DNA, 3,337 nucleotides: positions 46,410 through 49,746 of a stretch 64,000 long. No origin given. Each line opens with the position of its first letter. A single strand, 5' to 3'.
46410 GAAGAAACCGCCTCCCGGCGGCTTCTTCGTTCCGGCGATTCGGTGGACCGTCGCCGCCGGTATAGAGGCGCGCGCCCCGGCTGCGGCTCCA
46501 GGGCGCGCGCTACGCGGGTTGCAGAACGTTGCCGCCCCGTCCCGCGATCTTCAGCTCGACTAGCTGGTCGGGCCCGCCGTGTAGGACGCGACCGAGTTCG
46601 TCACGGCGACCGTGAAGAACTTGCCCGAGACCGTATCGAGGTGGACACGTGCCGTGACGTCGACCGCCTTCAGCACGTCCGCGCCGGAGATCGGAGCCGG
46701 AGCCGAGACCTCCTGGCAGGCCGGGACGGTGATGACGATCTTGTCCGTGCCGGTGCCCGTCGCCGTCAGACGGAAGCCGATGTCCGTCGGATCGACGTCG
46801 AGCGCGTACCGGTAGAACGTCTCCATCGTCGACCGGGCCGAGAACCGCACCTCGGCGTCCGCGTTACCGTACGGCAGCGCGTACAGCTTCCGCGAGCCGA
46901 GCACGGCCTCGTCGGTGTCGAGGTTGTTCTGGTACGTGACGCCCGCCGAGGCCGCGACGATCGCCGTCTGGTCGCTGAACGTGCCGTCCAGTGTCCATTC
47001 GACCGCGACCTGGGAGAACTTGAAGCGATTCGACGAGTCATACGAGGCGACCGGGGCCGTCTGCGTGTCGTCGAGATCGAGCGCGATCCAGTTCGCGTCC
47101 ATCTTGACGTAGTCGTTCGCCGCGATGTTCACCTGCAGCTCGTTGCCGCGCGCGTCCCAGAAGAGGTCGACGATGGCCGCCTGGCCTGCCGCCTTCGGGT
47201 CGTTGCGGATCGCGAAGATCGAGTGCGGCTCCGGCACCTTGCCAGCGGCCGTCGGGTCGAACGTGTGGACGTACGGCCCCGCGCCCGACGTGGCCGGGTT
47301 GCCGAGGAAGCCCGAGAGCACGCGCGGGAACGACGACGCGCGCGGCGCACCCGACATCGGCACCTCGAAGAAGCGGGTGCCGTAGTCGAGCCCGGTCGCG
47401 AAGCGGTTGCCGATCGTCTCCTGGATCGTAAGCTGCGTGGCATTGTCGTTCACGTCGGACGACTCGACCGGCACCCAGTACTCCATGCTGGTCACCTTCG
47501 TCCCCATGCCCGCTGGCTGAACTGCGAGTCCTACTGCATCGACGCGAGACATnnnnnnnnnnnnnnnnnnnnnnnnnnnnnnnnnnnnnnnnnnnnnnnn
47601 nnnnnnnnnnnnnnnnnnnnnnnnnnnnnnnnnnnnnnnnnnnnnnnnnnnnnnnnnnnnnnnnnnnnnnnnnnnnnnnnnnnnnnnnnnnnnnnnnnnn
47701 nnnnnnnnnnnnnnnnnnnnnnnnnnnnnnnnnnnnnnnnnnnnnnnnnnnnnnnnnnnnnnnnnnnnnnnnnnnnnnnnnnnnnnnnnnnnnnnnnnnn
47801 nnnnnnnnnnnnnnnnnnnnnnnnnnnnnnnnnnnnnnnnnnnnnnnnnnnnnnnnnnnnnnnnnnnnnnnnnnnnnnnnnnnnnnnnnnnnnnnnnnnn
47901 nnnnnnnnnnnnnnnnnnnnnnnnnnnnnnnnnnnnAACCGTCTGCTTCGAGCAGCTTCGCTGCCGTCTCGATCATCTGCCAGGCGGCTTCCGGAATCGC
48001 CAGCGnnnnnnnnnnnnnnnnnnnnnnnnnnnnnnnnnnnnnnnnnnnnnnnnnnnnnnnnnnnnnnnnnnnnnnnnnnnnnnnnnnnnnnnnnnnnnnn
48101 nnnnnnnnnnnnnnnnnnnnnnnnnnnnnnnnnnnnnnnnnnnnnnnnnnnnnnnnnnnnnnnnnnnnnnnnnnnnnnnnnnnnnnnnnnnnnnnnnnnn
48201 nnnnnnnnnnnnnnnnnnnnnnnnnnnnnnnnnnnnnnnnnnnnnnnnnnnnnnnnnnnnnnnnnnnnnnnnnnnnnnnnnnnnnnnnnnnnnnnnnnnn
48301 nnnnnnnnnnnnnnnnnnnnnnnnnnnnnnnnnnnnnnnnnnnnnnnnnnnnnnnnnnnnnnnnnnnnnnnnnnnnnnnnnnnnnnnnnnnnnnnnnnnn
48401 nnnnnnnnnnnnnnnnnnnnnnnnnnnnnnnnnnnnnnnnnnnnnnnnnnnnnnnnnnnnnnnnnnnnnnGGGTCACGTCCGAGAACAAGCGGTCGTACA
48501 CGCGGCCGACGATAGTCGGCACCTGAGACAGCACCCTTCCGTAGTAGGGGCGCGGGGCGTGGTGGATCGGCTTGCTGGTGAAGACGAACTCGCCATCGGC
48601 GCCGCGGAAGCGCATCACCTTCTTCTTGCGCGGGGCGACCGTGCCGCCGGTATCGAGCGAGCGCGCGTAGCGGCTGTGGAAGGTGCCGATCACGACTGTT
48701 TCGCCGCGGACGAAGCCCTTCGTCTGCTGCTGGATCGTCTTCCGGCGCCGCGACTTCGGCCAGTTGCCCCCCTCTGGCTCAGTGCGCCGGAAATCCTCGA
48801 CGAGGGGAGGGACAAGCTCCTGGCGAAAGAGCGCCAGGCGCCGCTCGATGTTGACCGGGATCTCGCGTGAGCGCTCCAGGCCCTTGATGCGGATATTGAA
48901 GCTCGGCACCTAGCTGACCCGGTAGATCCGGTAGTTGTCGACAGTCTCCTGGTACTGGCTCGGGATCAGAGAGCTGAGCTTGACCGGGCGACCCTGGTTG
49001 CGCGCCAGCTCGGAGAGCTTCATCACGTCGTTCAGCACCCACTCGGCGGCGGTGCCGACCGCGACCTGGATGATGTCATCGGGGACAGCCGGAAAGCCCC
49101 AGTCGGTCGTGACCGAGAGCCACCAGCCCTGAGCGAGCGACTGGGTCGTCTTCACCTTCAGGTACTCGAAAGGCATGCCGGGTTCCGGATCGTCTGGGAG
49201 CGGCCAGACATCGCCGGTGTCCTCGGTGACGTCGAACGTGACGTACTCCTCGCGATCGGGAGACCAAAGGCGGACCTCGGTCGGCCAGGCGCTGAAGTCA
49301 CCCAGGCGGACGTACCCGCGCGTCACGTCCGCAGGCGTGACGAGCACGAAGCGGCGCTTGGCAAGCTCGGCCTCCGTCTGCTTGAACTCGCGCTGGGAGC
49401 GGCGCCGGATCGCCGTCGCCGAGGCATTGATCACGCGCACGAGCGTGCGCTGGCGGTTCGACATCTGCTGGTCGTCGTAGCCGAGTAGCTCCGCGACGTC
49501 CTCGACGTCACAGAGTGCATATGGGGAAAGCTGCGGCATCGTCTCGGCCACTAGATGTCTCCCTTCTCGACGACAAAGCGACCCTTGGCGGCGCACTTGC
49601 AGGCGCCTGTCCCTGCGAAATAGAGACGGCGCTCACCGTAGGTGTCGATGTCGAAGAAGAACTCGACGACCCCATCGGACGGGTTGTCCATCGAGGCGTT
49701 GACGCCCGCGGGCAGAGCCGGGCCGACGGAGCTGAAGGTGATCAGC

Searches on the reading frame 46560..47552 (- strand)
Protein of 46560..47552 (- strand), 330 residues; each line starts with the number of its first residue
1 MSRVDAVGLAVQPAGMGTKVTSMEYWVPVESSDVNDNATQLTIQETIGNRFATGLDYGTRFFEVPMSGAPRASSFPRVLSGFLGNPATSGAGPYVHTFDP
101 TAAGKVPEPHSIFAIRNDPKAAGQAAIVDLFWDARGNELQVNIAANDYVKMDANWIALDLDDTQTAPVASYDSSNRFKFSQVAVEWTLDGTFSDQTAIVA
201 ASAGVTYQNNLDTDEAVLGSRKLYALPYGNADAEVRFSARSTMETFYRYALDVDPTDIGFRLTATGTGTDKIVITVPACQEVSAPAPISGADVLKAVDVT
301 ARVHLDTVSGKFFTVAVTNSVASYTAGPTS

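Call 6: search_protein_families(library=pfam, proteins=[window:46560-47552:-], max_evalue=0.01)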
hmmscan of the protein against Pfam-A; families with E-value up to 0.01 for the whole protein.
window:46560-47552:- (330 aa): 1 family
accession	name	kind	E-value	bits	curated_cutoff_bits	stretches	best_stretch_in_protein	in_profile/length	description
PF18906.5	Phage_tube_2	-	3.9e-13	50.1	27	1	26-295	20-259/266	Phage tail tube protein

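Call 7: search_protein_families(library=phrogs, proteins=[window:46560-47552:-], max_evalue=0.01)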
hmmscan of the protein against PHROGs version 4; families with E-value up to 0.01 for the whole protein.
window:46560-47552:- (330 aa): 1 family
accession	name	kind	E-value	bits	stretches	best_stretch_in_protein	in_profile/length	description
phrog_290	-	tail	3.1e-24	87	1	17-328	30-340/411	minor tail protein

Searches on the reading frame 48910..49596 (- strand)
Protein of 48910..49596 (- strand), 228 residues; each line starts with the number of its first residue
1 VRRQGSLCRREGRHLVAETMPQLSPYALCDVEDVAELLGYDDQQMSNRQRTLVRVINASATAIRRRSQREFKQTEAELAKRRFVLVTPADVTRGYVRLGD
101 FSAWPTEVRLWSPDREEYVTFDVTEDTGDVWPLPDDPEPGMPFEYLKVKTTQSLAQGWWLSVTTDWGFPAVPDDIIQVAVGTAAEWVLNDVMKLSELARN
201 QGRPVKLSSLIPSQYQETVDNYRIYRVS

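Call 6: search_protein_families(library=pfam, proteins=[window:48910-49596:-], max_evalue=0.01)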
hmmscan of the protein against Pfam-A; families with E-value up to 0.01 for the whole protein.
window:48910-49596:- (228 aa): 0 families

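Call 7: search_protein_families(library=phrogs, proteins=[window:48910-49596:-], max_evalue=0.01)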
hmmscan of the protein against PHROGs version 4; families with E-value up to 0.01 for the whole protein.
window:48910-49596:- (228 aa): 2 families
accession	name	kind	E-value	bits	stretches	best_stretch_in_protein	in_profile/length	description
phrog_442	-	connector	0.00018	21.9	1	27-226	86-264/270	head-tail adaptor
phrog_26077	-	moron, auxiliary metabolic gene and host takeover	0.0052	17.6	1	37-91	45-100/196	Shiga toxin subunit A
